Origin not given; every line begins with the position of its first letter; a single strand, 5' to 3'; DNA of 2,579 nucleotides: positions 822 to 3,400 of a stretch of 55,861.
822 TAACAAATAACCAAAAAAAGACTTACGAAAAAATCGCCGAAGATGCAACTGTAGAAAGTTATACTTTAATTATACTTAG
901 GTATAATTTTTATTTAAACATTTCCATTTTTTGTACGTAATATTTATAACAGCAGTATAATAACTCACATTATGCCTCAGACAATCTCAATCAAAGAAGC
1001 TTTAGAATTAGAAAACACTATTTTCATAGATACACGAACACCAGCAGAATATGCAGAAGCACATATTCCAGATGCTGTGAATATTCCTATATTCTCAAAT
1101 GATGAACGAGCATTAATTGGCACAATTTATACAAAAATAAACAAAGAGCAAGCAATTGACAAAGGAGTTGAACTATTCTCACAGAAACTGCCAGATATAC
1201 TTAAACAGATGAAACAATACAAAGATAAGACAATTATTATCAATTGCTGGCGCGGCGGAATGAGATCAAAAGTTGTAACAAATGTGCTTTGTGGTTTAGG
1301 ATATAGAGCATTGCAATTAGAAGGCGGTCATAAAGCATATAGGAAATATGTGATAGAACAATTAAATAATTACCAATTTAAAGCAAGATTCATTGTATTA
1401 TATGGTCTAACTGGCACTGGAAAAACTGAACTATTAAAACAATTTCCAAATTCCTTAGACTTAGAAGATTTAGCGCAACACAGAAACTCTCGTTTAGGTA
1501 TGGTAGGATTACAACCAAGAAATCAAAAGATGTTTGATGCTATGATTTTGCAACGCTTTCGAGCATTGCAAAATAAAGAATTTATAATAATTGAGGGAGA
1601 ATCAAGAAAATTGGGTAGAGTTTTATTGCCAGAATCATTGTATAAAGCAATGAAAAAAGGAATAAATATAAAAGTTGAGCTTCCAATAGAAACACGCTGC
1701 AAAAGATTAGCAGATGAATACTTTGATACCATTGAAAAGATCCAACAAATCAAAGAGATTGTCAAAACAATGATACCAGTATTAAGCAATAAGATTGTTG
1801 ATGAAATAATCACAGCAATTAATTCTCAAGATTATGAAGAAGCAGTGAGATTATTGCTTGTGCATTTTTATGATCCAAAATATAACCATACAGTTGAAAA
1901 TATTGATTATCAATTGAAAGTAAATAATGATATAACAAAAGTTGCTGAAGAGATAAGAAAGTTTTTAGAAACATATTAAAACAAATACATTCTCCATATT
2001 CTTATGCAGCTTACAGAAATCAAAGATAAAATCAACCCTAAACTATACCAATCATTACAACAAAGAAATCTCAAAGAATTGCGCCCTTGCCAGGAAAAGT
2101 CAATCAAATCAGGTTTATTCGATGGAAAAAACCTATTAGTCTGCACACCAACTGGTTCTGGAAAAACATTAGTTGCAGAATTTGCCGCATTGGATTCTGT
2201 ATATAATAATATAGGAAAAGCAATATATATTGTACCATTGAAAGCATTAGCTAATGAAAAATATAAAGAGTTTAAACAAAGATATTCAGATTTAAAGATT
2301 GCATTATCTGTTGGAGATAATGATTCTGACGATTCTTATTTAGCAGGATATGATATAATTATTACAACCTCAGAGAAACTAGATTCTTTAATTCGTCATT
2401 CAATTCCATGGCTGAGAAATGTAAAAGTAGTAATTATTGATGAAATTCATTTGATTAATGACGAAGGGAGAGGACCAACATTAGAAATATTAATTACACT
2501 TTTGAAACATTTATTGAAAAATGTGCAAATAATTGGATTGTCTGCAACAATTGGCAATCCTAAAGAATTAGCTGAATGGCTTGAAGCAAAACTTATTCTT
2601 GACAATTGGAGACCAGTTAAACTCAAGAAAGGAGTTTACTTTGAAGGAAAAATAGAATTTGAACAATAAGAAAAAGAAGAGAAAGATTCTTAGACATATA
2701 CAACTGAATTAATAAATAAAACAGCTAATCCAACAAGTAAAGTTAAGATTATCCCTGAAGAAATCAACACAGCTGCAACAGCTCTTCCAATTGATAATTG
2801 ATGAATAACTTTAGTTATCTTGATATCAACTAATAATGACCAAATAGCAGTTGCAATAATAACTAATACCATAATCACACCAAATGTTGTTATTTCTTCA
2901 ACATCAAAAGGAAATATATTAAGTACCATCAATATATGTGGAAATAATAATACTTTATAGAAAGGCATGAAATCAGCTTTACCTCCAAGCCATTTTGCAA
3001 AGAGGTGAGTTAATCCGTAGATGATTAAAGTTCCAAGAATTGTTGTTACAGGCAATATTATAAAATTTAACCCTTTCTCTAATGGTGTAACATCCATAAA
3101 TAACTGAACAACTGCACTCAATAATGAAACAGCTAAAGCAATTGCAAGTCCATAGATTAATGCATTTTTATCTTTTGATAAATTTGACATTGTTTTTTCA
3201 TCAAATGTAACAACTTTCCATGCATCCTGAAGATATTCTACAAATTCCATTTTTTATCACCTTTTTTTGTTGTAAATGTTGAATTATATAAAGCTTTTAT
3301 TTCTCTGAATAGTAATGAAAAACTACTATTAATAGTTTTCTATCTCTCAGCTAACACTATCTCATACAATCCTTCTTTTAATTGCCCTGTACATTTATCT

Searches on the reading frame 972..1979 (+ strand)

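Call 80: search_protein_families(library=pfam, proteins=[window:972-1979:+], max_evalue=0.001)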
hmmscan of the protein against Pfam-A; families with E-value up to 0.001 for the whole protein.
window:972-1979:+ (335 aa): 2 families
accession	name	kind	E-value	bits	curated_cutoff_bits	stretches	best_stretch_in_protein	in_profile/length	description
PF00581.25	Rhodanese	-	6.2e-12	46.3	22.2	1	8-124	6-100/102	Rhodanese-like domain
PF13401.12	AAA_22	-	4.6e-06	27.4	27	1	137-202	4-64/130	AAA domain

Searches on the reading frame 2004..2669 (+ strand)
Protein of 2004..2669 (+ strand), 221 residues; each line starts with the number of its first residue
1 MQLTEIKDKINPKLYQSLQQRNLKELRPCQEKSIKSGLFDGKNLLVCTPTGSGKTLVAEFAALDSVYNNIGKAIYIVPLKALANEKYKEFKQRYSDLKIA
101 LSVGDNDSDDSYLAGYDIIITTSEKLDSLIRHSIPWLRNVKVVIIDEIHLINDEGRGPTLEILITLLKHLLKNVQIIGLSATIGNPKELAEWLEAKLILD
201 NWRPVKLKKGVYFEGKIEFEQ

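Call 80: search_protein_families(library=pfam, proteins=[window:2004-2669:+], max_evalue=0.001)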
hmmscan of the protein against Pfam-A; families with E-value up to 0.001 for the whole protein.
window:2004-2669:+ (221 aa): 6 families
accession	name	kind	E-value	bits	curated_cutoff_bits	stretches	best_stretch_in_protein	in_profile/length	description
PF00270.35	DEAD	-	2e-37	128.9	26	1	27-188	1-166/167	DEAD/DEAH box helicase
PF04851.21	ResIII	-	2.1e-16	60.7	22.5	1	24-183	2-162/164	Type III restriction enzyme, res subunit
PF22527.2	DEXQc_Suv3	-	5.3e-10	39.5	27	1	46-161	18-115/154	DEXQ-box helicase domain of Suv3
PF00176.29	SNF2-rel_dom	-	1.9e-05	24.3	24.9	1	40-153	16-139/290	SNF2-related domain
PF00004.35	AAA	-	5.8e-05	24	21.2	1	44-185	1-113/131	ATPase family associated with various cellular activities (AAA)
PF13401.12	AAA_22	-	9.4e-05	23.2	27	1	42-175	6-117/130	AAA domain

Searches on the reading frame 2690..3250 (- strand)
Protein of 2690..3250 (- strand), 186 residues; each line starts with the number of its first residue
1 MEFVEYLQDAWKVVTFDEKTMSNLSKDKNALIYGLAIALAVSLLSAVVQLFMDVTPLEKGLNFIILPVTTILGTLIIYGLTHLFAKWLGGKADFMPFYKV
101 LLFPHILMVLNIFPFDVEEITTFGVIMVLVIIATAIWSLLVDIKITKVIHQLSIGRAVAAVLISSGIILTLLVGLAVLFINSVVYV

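Call 80: search_protein_families(library=pfam, proteins=[window:2690-3250:-], max_evalue=0.001)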
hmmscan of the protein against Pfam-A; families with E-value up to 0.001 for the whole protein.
window:2690-3250:- (186 aa): 1 family
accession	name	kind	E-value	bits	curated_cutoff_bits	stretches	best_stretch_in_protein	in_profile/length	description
PF04893.22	Yip1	-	2e-09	38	28.6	1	12-174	2-169/173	Yip1 domain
